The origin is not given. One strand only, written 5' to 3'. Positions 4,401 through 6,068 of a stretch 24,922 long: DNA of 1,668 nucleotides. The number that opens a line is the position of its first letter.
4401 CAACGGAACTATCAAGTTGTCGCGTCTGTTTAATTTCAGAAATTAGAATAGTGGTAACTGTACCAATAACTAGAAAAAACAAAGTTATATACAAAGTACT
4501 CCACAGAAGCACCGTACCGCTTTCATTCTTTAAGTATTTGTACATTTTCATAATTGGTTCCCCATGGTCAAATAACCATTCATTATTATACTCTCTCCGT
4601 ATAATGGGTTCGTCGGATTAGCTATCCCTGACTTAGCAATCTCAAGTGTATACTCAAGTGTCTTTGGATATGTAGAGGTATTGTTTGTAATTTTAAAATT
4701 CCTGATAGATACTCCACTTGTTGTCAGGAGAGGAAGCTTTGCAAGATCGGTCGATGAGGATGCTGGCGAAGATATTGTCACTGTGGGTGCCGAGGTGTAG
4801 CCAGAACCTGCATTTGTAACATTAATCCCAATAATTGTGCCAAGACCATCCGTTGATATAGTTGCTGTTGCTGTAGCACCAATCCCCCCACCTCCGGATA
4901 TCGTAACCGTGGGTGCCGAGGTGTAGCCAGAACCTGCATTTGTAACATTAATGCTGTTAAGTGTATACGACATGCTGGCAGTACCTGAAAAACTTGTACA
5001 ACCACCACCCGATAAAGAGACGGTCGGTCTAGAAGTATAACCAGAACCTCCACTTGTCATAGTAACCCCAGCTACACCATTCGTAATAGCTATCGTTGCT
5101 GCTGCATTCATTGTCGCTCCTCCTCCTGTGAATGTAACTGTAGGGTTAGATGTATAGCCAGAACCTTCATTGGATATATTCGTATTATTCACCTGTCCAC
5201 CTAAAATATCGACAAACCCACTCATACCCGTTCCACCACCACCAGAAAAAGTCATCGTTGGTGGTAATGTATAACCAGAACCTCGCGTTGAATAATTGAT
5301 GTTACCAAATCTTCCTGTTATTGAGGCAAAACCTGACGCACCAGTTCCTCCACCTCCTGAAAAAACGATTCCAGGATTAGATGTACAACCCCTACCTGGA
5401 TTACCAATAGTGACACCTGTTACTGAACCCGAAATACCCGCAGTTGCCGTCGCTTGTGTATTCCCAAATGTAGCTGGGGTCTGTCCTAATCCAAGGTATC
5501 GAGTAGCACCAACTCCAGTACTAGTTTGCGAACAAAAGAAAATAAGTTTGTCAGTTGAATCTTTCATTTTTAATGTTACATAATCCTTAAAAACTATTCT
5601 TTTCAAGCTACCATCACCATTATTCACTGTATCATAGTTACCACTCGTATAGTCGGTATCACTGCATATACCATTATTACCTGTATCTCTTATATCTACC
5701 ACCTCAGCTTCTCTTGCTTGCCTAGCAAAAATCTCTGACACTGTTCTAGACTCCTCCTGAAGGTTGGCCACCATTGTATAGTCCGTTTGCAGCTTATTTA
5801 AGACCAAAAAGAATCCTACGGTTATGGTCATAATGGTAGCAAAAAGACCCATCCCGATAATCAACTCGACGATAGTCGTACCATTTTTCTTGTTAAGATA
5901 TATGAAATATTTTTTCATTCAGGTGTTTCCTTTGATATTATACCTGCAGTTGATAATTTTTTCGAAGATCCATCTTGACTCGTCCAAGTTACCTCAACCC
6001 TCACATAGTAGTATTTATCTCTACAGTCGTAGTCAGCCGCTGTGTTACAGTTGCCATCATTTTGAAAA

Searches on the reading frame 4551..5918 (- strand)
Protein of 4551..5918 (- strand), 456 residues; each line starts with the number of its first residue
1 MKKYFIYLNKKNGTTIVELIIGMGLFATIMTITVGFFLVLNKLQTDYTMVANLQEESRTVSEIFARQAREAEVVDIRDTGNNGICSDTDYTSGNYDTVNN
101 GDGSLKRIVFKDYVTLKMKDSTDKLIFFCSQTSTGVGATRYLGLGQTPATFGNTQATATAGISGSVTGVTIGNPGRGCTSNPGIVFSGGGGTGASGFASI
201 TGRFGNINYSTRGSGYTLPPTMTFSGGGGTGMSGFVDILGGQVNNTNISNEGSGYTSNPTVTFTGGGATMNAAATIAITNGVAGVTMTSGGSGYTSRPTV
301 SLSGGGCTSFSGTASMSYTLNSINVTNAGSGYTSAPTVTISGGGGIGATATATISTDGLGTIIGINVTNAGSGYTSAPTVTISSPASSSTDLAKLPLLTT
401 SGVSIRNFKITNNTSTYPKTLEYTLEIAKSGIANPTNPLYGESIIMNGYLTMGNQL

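Call 5: search_protein_families(library=pfam, proteins=[window:4551-5918:-], max_evalue=1)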
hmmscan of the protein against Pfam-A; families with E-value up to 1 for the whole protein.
window:4551-5918:- (456 aa): 0 families

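Call 44: search_protein_families(library=ncbifam, proteins=[window:4551-5918:-], max_evalue=1)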
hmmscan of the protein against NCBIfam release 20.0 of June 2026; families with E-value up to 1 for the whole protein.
window:4551-5918:- (456 aa): 1 family
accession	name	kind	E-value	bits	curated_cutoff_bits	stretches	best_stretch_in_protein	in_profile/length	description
NF041013.1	T4P_ComGE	equivalog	0.12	12.5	49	1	9-35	1-27/83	competence type IV pilus minor pilin ComGE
